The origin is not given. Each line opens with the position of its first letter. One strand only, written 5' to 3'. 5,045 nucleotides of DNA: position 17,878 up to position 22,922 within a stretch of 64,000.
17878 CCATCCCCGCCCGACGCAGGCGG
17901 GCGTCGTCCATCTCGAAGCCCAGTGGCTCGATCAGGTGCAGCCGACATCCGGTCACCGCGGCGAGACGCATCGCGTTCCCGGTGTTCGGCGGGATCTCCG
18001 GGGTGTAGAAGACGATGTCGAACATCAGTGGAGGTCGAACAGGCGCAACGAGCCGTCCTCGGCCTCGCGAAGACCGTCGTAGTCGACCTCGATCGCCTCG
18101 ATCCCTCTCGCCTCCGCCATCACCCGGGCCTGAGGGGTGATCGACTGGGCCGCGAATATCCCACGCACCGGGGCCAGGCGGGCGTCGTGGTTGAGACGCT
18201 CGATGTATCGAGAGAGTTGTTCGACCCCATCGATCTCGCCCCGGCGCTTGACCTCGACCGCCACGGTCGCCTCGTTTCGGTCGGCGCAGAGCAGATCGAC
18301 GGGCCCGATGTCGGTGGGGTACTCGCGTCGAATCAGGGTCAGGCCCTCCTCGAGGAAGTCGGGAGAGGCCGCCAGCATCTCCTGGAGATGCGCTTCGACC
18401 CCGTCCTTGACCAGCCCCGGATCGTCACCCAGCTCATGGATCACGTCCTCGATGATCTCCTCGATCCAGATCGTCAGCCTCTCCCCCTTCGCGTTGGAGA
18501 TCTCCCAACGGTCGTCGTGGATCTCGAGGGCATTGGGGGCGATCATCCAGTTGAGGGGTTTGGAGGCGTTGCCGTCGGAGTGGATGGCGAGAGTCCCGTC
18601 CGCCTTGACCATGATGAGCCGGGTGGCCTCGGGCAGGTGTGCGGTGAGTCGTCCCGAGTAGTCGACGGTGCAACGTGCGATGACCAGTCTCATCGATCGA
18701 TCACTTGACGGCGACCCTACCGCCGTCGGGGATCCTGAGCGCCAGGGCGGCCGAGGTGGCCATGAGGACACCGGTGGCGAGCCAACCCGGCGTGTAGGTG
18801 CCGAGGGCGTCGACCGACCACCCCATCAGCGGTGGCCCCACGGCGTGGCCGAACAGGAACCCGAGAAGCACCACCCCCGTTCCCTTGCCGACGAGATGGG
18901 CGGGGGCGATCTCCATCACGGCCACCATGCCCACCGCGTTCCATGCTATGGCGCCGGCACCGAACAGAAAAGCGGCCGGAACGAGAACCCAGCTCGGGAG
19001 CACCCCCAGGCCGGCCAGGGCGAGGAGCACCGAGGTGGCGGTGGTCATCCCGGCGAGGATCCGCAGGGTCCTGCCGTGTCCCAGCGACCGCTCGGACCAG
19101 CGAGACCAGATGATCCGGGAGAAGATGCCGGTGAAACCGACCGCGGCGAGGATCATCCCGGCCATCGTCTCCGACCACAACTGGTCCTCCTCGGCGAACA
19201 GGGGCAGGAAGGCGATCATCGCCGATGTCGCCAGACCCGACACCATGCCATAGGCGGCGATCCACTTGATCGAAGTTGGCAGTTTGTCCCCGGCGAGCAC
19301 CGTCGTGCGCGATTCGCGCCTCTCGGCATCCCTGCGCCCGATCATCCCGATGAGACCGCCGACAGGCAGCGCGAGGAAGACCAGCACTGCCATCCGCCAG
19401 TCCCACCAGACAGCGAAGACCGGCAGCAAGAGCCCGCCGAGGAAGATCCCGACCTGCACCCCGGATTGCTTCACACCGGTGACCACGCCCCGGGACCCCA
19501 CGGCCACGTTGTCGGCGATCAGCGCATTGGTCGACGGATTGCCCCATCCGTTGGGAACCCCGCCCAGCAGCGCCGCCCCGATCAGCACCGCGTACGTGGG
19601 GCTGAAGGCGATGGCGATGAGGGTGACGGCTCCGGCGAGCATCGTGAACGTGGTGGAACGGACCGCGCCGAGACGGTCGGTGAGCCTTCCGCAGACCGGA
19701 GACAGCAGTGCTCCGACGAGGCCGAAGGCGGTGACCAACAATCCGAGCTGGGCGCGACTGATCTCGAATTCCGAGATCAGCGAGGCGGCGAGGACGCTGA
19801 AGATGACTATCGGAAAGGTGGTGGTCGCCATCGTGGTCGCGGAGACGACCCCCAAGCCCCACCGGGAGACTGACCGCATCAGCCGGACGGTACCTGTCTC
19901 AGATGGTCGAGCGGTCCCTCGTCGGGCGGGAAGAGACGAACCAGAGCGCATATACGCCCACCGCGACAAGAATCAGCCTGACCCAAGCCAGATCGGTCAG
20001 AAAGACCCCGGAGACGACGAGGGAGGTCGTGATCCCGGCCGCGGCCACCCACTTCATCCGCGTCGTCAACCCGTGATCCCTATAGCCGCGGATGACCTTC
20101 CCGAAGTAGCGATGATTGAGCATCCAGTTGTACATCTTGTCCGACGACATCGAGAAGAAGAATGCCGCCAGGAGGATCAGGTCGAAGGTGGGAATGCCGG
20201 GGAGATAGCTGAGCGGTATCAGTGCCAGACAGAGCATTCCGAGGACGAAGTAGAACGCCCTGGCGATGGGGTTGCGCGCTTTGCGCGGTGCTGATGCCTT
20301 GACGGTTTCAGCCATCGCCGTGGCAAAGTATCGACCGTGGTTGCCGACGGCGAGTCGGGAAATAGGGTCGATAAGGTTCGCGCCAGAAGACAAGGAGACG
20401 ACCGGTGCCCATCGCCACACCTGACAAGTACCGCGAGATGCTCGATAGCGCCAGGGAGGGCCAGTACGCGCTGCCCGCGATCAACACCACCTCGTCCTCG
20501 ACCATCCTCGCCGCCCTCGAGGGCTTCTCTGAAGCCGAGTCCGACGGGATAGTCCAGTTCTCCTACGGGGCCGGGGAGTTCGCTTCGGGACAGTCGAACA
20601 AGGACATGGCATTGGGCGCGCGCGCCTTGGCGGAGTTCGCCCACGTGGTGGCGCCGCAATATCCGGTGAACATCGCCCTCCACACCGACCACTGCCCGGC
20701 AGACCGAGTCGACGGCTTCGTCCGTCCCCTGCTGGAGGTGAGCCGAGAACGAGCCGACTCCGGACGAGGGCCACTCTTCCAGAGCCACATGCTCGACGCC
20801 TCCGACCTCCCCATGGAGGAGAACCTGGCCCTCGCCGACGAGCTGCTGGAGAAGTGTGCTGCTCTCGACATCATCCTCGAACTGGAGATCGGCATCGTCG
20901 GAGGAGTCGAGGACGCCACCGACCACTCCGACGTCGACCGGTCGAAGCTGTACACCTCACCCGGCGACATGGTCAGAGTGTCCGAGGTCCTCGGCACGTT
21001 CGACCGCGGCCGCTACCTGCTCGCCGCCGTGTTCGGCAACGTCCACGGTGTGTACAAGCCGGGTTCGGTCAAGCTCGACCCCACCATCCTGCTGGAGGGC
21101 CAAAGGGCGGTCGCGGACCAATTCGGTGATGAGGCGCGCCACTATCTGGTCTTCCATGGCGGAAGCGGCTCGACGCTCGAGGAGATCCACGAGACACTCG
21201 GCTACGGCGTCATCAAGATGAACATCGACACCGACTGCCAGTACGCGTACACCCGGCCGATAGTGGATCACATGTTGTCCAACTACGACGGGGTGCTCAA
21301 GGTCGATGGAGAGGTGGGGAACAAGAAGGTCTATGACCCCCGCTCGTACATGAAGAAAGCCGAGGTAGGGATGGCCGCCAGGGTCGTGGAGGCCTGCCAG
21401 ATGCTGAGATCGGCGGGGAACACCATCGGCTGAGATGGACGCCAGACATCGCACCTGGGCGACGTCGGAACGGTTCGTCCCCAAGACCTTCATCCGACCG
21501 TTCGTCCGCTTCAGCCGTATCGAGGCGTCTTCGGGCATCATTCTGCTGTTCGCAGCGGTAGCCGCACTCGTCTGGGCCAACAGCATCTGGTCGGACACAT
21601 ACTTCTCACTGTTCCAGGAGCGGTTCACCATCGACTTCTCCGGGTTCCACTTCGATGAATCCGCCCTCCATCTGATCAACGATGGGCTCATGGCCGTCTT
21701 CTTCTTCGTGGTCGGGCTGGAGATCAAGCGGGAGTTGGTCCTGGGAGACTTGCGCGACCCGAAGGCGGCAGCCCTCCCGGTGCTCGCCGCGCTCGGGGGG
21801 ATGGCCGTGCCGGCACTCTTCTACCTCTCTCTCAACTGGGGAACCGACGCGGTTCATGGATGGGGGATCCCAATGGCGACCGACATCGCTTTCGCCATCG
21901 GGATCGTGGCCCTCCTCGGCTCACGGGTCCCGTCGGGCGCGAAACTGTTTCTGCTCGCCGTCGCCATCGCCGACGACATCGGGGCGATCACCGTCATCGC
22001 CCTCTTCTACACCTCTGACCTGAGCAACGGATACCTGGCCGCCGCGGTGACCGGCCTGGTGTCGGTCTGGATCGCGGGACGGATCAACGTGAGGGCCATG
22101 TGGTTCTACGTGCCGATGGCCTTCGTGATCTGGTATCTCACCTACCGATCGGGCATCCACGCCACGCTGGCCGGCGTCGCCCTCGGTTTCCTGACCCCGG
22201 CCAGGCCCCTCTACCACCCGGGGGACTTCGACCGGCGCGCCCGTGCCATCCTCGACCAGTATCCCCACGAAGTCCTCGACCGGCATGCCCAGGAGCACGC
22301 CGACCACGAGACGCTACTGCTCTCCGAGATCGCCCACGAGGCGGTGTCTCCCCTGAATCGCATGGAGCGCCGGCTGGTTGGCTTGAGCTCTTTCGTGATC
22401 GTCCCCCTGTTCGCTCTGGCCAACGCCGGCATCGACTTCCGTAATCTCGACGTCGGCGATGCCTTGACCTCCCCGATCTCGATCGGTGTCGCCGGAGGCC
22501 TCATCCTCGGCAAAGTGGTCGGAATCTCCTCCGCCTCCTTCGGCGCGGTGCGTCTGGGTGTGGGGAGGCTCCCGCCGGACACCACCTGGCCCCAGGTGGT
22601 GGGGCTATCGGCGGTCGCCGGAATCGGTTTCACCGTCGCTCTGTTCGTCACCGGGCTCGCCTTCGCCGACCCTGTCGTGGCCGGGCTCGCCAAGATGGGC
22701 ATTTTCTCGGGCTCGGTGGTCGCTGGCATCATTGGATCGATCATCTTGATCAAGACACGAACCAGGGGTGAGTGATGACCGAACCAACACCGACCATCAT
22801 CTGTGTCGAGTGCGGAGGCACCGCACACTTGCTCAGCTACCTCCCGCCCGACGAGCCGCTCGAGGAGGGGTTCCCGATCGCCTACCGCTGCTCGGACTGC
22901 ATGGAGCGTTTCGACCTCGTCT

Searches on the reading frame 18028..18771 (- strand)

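Call 22: search_protein_families(library=ncbifam, max_evalue=0.00001, proteins=[window:18028-18771:-])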
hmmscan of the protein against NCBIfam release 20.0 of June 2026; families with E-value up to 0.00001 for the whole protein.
window:18028-18771:- (248 aa): 2 families
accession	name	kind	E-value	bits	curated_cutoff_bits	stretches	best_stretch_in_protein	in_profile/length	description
NF002876.0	PRK03298.1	equivalog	3.3e-100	334.1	252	1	27-245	1-224/224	endonuclease NucS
NF003270.0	PRK04247.1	equivalog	1.4e-44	152.1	216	1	23-235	23-240/250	endonuclease NucS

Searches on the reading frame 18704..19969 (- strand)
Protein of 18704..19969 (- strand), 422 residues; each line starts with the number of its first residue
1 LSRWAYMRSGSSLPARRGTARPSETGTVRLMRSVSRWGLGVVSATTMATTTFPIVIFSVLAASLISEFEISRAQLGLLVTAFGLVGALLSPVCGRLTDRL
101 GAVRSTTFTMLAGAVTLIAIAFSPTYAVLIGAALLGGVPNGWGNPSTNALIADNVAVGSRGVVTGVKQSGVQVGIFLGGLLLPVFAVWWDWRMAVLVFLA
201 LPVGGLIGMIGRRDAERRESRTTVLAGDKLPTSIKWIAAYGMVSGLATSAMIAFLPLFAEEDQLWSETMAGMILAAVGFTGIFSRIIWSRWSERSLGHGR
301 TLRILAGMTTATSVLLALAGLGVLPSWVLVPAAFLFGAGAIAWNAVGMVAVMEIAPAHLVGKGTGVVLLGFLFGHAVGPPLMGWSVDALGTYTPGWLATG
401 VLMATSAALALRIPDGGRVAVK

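Call 22: search_protein_families(library=ncbifam, max_evalue=0.00001, proteins=[window:18704-19969:-])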
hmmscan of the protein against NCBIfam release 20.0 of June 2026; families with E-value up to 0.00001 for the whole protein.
window:18704-19969:- (422 aa): 10 families
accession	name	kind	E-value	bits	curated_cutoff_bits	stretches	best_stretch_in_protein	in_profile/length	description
TIGR00881.1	2A0104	subfamily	4.3e-13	49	407.75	1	57-198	14-156/379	phosphoglycerate transporter protein PgtP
TIGR00880.1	2_A_01_02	superfamily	1.7e-11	44.4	131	1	76-201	1-126/141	multidrug resistance protein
TIGR00895.1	2A0115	subfamily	5.5e-11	42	418.55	1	37-198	16-177/398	aromatic acid/H+ symport family MFS transporter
NF012174.0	tet_MFS_A_B_C_D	equivalog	4.3e-09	35.7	475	1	64-355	32-326/382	Tet(A)/Tet(B)/Tet(C) family tetracycline efflux MFS transporter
TIGR00891.1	2A0112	subfamily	7.1e-09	35.2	552.9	1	49-219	23-192/405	sialate:H+ symport family MFS transporter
TIGR00893.1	2A0114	subfamily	4.2e-08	32.5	395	1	58-198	14-154/399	D-galactonate transporter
TIGR00898.1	2A0119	subfamily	8.7e-07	28.1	550.75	1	54-202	102-251/506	cation transport protein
NF012195.0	tet_MFS_H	exception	1.6e-06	27.5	840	1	57-346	26-319/392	tetracycline efflux MFS transporter Tet(H)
NF008661.1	PRK11663.1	subfamily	2.6e-06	26.7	564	1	56-201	48-193/439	MFS transporter family glucose-6-phosphate receptor UhpC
TIGR00886.1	2A0108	subfamily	8.3e-06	25.1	311.7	1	58-168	246-361/368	NarK family nitrate/nitrite MFS transporter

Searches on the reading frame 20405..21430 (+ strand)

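Call 22: search_protein_families(library=ncbifam, max_evalue=0.00001, proteins=[window:20405-21430:+])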
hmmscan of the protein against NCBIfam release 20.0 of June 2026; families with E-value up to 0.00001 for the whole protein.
window:20405-21430:+ (342 aa): 20 families
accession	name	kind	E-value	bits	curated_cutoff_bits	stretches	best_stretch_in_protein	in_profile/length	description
NF006628.0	PRK09197.1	equivalog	3.6e-132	440.7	297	1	1-340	9-357/359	class II fructose-bisphosphate aldolase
TIGR01520.1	FruBisAldo_II_A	equivalog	8.1e-123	409.9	347.7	1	3-338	9-355/357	class II fructose-bisphosphate aldolase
TIGR00167.1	cbbA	subfamily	9.8e-74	248.3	215.6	1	8-339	5-289/290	ketose-bisphosphate aldolase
TIGR01859.1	fruc_bis_ald_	equivalog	4.2e-38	131.7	343.05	1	9-338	4-280/282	class II fructose-1,6-bisphosphate aldolase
NF041368.1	Fbpase2_Halo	equivalog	1.5e-37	129.4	500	1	1-308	1-285/333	class II fructose-bisphosphate aldolase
NF009497.0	PRK12857.1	equivalog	1.7e-27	96.4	423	1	10-293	7-250/284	class II fructose-1,6-bisphosphate aldolase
TIGR01858.1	tag_bisphos_ald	equivalog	3.2e-27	95.3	443.55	1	10-331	5-273/282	tagatose bisphosphate family class II aldolase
NF006626.0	PRK09195.1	subfamily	8.5e-27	94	384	1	10-338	7-282/284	tagatose-bisphosphate aldolase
NF009374.0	PRK12737.1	subfamily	6.2e-26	91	383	1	10-338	7-282/284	tagatose-bisphosphate aldolase subunit GatY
NF005590.0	PRK07315.1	equivalog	1.6e-25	90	443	1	11-338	8-291/293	class II fructose-bisphosphate aldolase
NF005481.0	PRK07084.1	equivalog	5.6e-23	81.6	511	1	10-268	16-243/324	class II fructose-bisphosphate aldolase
NF005823.0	PRK07709.1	equivalog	6e-22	78.8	545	1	9-337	6-282/285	class II fructose-bisphosphate aldolase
NF005943.0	PRK07998.1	equivalog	1.3e-20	74.1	364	1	10-287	7-241/283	class II aldolase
NF006042.0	PRK08185.1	subfamily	1.3e-20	73.8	405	1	10-288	6-245/287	hypothetical protein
NF006376.0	PRK08610.1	equivalog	4.7e-20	72.5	527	1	9-322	6-267/286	class II fructose-bisphosphate aldolase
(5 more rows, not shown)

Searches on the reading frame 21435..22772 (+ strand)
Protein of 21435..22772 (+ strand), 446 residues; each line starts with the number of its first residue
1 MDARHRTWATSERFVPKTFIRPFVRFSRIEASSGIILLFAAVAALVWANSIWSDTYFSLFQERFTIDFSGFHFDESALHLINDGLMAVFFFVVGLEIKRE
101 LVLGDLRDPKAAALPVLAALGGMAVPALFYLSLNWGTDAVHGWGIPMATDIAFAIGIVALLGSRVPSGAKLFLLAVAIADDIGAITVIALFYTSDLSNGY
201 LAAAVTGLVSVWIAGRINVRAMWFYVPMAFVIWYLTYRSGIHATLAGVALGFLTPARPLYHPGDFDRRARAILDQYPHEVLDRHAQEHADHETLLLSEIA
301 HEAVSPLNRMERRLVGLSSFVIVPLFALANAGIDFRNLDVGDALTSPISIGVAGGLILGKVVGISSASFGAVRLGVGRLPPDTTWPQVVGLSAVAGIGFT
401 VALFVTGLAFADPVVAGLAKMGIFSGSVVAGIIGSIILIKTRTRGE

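Call 22: search_protein_families(library=ncbifam, max_evalue=0.00001, proteins=[window:21435-22772:+])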
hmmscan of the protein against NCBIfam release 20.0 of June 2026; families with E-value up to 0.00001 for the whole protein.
window:21435-22772:+ (446 aa): 5 families
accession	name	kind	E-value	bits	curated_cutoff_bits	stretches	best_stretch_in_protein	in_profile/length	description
NF007111.0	PRK09560.1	subfamily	1e-119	399.9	423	2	21-258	9-239/389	Na(+)/H(+) antiporter NhaA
NF007112.0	PRK09561.1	subfamily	1.4e-111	373.2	408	2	23-257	5-240/389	sodium/proton antiporter NhaA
TIGR00773.1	NhaA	equivalog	2.8e-110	368.8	254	1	26-437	1-373/374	Na+/H+ antiporter NhaA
NF011428.0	PRK14856.1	equivalog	2.5e-109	366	639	1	23-442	14-431/438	sodium/proton antiporter NhaA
NF011427.0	PRK14854.1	subfamily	1.5e-83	281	558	2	28-257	7-237/383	pH-dependent sodium/proton antiporter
